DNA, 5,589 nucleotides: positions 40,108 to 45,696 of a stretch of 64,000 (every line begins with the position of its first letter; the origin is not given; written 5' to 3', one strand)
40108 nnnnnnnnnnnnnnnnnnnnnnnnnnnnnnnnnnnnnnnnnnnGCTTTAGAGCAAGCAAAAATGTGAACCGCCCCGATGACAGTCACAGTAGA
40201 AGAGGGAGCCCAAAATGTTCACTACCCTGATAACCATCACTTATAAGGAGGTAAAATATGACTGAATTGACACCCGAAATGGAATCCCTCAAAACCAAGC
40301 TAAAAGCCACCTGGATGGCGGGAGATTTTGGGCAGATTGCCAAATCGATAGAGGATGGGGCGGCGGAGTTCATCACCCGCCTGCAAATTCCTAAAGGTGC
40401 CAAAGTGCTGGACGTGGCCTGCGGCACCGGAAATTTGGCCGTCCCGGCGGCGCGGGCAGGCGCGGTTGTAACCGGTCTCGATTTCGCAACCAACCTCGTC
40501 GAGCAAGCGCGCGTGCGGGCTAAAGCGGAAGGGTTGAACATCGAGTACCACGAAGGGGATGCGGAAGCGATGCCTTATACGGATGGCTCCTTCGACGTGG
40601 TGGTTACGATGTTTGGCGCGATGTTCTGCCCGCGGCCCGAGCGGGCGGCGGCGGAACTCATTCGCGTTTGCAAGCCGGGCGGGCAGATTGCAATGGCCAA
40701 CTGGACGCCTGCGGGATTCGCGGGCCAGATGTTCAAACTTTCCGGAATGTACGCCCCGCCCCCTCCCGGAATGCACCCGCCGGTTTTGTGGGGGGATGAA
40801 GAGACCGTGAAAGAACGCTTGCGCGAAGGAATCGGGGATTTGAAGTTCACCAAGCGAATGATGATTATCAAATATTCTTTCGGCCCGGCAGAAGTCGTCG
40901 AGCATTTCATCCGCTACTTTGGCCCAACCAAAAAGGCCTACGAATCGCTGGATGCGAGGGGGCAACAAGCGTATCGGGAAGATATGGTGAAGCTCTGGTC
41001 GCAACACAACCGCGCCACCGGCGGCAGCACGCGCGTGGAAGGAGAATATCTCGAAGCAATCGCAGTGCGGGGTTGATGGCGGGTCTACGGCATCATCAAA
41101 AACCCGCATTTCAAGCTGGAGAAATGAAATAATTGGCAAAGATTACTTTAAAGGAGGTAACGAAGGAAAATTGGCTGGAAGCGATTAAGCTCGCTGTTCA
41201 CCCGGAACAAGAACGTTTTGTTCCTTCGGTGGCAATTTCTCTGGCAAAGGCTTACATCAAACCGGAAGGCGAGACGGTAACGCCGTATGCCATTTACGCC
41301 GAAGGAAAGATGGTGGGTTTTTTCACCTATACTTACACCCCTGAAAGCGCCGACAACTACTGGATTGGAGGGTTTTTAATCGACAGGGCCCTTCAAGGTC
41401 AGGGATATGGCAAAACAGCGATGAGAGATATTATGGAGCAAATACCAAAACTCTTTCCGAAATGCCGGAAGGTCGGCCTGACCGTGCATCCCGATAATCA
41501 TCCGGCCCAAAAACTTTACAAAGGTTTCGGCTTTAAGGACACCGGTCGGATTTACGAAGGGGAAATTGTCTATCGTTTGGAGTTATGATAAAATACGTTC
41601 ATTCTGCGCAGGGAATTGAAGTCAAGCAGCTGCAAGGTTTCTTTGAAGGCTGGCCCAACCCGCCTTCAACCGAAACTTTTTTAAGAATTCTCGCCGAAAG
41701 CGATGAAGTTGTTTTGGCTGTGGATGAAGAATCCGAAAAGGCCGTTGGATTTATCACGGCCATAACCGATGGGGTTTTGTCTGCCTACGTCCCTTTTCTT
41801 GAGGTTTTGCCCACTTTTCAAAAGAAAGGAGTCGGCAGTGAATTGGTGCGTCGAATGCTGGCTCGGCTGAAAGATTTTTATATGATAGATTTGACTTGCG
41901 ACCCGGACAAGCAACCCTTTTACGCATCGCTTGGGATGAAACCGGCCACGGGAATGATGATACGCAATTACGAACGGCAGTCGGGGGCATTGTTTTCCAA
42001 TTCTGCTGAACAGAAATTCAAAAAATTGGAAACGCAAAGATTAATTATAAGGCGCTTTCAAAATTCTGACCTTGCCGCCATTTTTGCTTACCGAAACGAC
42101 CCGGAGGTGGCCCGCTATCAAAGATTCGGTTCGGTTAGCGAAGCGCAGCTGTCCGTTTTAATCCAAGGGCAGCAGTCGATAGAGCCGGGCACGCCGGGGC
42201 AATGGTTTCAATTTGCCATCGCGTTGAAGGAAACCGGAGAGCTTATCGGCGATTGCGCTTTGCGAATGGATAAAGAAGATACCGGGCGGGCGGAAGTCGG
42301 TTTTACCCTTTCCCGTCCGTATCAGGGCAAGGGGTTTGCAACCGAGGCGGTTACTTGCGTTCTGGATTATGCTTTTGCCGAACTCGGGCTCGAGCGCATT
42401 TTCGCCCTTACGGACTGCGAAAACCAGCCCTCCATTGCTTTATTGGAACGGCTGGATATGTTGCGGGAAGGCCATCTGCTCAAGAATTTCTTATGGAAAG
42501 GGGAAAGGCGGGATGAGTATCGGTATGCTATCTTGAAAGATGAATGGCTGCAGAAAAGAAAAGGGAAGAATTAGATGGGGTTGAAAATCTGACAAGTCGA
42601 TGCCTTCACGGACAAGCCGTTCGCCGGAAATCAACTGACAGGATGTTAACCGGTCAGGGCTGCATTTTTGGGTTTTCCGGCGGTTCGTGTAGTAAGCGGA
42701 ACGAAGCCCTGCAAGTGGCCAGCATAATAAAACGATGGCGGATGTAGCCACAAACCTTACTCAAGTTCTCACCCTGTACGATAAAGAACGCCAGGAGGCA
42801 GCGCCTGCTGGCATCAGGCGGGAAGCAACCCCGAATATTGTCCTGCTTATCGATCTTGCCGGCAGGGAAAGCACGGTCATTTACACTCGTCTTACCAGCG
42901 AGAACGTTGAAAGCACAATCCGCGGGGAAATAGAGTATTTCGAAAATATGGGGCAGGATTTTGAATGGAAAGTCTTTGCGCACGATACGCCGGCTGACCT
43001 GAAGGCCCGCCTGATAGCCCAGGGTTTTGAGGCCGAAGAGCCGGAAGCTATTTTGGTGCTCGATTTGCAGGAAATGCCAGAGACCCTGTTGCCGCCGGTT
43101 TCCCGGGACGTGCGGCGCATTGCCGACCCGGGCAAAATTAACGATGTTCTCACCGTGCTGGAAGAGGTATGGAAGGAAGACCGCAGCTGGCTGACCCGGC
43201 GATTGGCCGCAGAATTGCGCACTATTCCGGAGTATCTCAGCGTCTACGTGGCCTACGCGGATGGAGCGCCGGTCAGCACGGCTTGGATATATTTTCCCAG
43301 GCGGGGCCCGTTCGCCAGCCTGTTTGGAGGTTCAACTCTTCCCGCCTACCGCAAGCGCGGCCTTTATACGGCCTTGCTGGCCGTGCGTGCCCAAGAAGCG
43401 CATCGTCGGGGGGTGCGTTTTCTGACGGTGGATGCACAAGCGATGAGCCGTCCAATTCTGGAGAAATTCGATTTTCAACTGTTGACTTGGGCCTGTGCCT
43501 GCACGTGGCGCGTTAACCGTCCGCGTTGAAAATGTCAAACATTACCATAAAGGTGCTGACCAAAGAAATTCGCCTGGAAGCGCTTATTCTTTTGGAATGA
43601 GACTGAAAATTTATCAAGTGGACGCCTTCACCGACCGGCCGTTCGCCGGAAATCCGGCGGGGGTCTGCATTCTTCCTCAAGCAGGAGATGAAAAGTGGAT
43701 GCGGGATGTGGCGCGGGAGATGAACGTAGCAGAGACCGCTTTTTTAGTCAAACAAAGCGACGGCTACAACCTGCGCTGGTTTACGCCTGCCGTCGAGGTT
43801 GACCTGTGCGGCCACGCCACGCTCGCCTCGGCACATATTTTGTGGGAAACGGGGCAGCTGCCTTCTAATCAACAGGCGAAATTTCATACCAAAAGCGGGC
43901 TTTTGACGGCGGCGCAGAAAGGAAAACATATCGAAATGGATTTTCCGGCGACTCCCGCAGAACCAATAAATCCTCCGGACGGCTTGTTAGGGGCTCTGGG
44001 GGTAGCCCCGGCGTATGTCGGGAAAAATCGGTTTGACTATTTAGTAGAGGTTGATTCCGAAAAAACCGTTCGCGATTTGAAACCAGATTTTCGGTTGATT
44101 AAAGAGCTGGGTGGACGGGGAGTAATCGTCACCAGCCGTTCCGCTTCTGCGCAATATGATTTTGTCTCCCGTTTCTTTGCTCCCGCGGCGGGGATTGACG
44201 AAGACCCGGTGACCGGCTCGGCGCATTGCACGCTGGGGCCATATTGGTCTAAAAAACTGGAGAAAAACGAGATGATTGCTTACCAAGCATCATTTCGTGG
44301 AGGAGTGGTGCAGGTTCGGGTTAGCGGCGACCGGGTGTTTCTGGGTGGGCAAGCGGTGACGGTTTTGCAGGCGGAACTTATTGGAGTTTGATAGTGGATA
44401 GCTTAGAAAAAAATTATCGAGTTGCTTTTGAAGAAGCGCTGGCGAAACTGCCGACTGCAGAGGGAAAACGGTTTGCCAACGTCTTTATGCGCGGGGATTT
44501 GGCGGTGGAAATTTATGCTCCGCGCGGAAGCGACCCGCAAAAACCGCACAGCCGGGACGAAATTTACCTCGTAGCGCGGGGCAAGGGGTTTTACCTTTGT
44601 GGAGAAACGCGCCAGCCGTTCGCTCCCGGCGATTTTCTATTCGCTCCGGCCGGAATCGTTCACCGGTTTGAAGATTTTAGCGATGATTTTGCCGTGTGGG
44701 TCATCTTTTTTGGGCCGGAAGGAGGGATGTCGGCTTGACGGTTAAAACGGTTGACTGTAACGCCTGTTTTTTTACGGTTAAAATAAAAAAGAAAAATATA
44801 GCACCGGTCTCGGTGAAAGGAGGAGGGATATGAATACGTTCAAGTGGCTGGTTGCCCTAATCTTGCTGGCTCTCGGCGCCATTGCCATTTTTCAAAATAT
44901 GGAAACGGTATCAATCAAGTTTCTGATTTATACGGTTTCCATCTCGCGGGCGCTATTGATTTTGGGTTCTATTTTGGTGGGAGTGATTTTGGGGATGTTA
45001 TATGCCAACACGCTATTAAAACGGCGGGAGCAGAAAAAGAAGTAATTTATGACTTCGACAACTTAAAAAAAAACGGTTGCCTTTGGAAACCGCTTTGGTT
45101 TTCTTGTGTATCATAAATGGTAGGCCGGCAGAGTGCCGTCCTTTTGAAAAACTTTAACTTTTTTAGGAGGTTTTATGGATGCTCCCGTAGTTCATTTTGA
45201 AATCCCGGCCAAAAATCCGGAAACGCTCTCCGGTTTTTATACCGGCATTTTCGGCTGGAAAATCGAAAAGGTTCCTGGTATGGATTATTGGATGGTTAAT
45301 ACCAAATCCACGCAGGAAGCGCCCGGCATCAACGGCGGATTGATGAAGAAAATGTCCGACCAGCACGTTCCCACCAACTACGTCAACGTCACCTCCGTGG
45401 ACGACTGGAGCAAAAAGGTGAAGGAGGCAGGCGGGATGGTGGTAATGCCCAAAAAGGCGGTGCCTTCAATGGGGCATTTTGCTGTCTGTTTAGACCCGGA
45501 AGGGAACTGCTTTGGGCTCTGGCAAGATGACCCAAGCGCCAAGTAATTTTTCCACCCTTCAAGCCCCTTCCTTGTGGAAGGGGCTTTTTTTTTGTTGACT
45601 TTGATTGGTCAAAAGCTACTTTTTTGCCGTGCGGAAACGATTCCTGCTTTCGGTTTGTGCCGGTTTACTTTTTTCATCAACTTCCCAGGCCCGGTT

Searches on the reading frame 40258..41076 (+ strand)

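Call 40: search_protein_families(library=ncbifam, max_evalue=1e-20, proteins=[window:40258-41076:+])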
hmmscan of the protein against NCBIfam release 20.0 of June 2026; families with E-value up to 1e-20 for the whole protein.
window:40258-41076:+ (272 aa): 1 family
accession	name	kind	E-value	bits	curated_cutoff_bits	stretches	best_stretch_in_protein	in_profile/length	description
TIGR01934.1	MenG_MenH_UbiE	subfamily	3e-23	82.3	158.35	1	37-153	30-148/223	ubiquinone/menaquinone biosynthesis methyltransferase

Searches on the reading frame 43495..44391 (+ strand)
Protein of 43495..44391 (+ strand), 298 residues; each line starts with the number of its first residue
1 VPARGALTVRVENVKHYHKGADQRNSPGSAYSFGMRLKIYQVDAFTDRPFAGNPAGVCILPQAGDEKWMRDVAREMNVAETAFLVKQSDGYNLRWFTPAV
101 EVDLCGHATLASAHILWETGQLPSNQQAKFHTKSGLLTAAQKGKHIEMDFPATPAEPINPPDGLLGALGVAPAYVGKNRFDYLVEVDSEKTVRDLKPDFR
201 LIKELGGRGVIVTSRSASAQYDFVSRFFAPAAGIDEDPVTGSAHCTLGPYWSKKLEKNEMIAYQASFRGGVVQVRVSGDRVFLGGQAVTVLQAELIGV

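Call 40: search_protein_families(library=ncbifam, max_evalue=1e-20, proteins=[window:43495-44391:+])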
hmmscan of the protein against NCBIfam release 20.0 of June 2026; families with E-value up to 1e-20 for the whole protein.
window:43495-44391:+ (298 aa): 2 families
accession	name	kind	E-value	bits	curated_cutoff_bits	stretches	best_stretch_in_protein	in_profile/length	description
TIGR00654.1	PhzF_family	subfamily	4.8e-38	131.2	76.2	1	35-291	1-292/298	PhzF family phenazine biosynthesis isomerase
NF007625.0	PRK10281.1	equivalog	4.8e-35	121.1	386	1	35-138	1-106/301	PhzF family isomerase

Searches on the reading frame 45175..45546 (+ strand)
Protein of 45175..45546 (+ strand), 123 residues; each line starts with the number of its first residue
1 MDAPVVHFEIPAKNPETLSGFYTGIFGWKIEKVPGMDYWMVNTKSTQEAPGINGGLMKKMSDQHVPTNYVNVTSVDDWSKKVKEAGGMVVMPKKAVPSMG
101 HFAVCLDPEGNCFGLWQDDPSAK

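Call 45: search_protein_families(library=ncbifam, max_evalue=1e-10, proteins=[window:45175-45546:+])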
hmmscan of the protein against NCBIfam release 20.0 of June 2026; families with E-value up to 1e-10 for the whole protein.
window:45175-45546:+ (123 aa): 1 family
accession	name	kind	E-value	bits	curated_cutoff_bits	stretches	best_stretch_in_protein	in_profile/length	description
NF053614.1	AfsKbindKbpAStmc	equivalog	3.6e-11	43.2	250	1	20-119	20-115/231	AfsK-binding protein KbpA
